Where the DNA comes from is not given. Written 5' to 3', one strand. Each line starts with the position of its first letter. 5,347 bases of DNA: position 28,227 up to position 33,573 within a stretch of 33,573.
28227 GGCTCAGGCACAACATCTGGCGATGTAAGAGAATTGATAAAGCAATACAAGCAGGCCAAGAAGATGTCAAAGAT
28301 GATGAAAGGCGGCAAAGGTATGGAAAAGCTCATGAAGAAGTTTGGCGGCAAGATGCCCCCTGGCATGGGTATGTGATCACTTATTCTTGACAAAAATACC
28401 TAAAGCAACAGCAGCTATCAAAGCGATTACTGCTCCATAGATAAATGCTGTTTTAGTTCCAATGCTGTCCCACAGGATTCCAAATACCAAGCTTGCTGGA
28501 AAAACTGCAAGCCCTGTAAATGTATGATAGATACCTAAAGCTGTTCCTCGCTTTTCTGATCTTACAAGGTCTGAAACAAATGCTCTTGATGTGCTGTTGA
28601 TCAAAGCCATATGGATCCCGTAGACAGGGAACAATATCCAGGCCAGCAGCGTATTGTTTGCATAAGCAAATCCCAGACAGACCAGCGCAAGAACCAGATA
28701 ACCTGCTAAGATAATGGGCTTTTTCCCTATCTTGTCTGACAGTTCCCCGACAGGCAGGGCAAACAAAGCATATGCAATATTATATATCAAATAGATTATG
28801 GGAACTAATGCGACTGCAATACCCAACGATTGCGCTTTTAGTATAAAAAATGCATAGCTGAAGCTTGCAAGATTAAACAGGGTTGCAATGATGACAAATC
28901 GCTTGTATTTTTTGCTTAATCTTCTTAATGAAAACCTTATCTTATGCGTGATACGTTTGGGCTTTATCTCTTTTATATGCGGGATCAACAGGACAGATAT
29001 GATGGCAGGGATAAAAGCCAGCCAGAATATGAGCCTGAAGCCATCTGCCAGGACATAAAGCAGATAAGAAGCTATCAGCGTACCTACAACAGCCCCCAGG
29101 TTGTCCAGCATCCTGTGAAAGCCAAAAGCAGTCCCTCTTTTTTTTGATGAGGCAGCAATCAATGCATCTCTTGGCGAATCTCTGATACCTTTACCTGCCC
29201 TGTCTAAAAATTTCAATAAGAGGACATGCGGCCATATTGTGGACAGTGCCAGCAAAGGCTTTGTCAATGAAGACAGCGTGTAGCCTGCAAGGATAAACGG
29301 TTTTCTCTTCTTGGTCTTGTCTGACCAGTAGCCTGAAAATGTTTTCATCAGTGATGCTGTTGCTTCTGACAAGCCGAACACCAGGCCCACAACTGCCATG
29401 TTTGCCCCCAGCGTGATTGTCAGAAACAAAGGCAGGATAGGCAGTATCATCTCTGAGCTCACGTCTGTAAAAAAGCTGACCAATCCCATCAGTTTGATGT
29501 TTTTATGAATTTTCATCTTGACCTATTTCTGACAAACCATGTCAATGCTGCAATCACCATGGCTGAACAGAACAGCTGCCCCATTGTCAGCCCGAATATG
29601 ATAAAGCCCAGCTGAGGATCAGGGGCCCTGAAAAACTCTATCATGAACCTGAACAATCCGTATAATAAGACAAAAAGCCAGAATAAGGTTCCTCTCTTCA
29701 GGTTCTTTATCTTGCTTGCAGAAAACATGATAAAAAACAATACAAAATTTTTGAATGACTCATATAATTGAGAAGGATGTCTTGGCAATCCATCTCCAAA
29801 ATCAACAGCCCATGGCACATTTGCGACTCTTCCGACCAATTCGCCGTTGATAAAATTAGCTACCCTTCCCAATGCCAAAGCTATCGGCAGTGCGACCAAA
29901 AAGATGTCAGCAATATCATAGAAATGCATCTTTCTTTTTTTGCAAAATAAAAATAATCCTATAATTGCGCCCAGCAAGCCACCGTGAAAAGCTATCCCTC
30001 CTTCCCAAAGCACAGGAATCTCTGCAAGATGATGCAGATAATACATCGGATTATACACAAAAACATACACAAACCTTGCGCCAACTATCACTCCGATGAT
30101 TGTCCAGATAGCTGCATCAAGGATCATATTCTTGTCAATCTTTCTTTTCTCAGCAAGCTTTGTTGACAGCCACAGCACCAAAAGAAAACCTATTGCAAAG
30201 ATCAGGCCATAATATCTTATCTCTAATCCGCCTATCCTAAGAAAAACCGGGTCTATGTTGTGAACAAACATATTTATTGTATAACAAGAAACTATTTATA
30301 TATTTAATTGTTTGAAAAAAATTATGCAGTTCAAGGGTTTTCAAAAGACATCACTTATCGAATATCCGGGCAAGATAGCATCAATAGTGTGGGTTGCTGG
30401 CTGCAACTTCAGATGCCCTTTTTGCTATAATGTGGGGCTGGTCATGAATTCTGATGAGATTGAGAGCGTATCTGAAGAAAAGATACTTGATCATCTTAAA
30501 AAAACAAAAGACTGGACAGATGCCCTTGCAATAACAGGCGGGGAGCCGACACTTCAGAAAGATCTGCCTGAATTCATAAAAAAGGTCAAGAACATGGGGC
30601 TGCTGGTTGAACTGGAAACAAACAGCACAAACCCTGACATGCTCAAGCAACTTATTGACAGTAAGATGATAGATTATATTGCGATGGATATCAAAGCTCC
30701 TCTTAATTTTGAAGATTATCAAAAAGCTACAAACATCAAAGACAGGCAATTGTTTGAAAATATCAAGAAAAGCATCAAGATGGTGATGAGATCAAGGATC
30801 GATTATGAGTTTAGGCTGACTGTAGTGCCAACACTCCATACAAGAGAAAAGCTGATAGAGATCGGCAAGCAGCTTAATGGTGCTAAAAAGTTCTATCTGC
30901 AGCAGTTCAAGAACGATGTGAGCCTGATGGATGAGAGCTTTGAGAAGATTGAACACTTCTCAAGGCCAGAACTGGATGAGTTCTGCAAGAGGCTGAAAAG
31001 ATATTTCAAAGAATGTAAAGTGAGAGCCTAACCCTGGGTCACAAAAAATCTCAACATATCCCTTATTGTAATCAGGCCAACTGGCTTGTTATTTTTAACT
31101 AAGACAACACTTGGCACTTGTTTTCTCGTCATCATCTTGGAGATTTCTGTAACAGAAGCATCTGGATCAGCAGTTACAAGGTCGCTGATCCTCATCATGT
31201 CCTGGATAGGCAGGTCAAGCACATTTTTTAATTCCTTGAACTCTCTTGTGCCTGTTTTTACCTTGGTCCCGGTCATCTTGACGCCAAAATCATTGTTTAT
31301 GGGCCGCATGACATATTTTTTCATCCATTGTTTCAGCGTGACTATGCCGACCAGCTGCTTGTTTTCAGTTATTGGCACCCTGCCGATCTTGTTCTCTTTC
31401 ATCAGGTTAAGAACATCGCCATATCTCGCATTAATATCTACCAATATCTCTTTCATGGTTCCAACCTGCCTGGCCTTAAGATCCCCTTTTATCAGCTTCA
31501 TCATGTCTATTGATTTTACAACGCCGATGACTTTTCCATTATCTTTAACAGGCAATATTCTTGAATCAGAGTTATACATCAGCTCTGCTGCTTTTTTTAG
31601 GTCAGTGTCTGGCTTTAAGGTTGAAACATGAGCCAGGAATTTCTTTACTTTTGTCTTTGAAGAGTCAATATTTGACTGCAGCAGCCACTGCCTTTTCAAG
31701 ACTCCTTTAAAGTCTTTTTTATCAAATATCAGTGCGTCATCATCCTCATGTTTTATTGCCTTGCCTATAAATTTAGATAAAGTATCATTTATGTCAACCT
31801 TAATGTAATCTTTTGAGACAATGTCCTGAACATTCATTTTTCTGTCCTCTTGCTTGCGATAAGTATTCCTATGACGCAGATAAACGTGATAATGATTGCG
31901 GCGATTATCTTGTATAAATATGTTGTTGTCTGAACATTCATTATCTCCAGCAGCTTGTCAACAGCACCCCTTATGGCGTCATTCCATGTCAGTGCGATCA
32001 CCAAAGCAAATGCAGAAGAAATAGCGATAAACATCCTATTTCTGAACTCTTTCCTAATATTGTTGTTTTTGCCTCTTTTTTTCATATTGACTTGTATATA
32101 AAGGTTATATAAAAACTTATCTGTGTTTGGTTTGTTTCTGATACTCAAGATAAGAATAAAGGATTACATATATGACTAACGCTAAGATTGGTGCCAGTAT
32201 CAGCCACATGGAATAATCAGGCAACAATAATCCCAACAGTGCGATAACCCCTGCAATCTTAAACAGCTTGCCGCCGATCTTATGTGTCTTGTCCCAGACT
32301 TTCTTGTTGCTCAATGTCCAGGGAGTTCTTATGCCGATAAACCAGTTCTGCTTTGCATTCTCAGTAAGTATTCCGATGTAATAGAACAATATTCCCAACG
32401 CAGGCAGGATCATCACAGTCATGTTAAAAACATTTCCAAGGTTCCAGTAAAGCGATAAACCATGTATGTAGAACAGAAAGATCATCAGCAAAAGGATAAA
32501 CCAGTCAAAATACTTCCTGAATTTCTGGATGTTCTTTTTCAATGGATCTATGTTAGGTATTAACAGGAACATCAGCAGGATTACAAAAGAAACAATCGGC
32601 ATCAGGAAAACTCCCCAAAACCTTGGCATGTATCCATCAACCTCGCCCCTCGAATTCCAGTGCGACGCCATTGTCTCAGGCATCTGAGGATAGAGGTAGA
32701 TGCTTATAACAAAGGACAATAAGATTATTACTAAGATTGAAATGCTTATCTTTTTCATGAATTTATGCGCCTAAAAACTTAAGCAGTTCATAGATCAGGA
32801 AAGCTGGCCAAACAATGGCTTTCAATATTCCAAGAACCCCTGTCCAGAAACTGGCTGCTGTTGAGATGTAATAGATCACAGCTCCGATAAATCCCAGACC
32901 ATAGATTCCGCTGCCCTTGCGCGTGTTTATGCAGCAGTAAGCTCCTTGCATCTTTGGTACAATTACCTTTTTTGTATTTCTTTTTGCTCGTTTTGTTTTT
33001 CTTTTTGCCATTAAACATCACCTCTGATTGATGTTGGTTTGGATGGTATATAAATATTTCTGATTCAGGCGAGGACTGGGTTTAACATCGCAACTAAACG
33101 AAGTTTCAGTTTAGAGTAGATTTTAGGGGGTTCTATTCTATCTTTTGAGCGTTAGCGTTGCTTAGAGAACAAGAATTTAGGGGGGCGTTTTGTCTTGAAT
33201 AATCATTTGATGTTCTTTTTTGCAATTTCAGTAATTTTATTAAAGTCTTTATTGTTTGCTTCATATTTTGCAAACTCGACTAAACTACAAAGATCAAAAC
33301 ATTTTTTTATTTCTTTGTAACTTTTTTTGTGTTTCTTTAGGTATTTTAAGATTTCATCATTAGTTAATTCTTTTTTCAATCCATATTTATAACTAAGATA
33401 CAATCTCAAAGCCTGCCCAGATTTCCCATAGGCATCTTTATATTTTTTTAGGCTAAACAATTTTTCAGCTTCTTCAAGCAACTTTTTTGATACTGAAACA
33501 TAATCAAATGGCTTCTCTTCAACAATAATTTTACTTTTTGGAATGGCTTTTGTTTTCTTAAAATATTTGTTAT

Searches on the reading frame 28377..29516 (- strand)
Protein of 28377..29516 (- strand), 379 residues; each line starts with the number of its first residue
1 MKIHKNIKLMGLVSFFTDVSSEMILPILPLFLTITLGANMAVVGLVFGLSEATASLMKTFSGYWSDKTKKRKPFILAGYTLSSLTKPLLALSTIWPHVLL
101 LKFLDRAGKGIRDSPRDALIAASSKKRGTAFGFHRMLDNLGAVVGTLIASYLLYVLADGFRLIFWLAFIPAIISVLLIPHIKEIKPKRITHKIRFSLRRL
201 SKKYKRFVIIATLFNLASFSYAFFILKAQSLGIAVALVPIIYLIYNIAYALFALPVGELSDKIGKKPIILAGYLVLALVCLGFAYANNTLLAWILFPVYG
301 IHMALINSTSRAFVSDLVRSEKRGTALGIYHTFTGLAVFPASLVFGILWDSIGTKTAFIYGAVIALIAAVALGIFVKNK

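Call 9: search_protein_families(library=pfam, proteins=[window:28377-29516:-])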
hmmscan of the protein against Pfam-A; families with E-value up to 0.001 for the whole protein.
window:28377-29516:- (379 aa): 1 family
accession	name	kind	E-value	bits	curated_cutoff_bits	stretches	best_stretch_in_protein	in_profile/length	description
PF07690.21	MFS_1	-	1.8e-48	165.7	33.4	2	11-222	2-222/347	Major Facilitator Superfamily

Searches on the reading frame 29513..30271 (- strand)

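Call 9: search_protein_families(library=pfam, proteins=[window:29513-30271:-])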
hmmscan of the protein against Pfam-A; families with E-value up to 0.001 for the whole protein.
window:29513-30271:- (252 aa): 1 family
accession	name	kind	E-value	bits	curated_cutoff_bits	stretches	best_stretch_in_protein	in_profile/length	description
PF01790.23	LGT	-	2.8e-72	243.4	24.9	1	8-247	1-239/240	Prolipoprotein diacylglyceryl transferase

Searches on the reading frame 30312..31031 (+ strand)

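Call 20: search_protein_families(library=pfam, proteins=[window:30312-31031:+], max_evalue=0.01)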
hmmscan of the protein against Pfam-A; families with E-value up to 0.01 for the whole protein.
window:30312-31031:+ (239 aa): 2 families
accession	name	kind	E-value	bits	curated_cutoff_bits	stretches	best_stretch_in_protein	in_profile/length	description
PF04055.27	Radical_SAM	-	4.3e-22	79.5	29.5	1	27-180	3-161/166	Radical SAM superfamily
PF13353.11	Fer4_12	-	8.9e-11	42.7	22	1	24-140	8-126/137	4Fe-4S single cluster domain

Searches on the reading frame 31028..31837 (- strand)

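Call 20: search_protein_families(library=pfam, proteins=[window:31028-31837:-], max_evalue=0.01)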
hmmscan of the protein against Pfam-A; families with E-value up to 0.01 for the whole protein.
window:31028-31837:- (269 aa): 1 family
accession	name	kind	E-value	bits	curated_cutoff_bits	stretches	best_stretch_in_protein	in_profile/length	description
PF00571.33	CBS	-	1.2e-31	109.2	24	3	217-265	7-55/57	CBS domain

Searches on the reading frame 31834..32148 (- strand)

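Call 20: search_protein_families(library=pfam, proteins=[window:31834-32148:-], max_evalue=0.01)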
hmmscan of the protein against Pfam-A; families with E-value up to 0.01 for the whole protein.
window:31834-32148:- (104 aa): 3 families
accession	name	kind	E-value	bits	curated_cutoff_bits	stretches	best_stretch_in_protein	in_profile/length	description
PF18898.5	DUF5654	-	6.3e-14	52.2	23.8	1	33-103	3-69/71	Family of unknown function (DUF5654)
PF09685.15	DUF4870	-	0.0039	17.6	25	1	43-98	21-74/107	Domain of unknown function (DUF4870)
PF13520.12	AA_permease_2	-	0.0058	16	27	1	39-96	78-135/427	Amino acid permease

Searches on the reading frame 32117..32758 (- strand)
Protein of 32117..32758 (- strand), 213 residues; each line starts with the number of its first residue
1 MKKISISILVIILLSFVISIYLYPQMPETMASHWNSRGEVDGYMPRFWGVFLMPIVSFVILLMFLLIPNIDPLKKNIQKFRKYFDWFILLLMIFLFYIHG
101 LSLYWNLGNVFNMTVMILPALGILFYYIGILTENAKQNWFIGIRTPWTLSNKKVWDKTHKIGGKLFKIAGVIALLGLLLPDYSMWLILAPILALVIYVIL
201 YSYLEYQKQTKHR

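Call 20: search_protein_families(library=pfam, proteins=[window:32117-32758:-], max_evalue=0.01)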
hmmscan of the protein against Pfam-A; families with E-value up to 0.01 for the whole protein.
window:32117-32758:- (213 aa): 2 families
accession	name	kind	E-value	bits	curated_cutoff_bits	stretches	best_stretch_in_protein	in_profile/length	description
PF13630.11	SdpI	-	5e-21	75.1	28.2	1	136-202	3-71/71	SdpI/YfhL protein family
PF07853.16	DUF1648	-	8.7e-20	70.6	28.7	1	10-56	1-47/49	Domain of unknown function (DUF1648)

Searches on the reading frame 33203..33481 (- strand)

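Call 20: search_protein_families(library=pfam, proteins=[window:33203-33481:-], max_evalue=0.01)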
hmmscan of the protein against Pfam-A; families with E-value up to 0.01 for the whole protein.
window:33203-33481:- (92 aa): 1 family
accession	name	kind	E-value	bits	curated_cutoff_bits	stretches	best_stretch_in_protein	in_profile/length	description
PF08156.18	NOP5NT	-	0.0031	18.3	27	1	33-86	10-63/66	NOP5NT (NUC127) domain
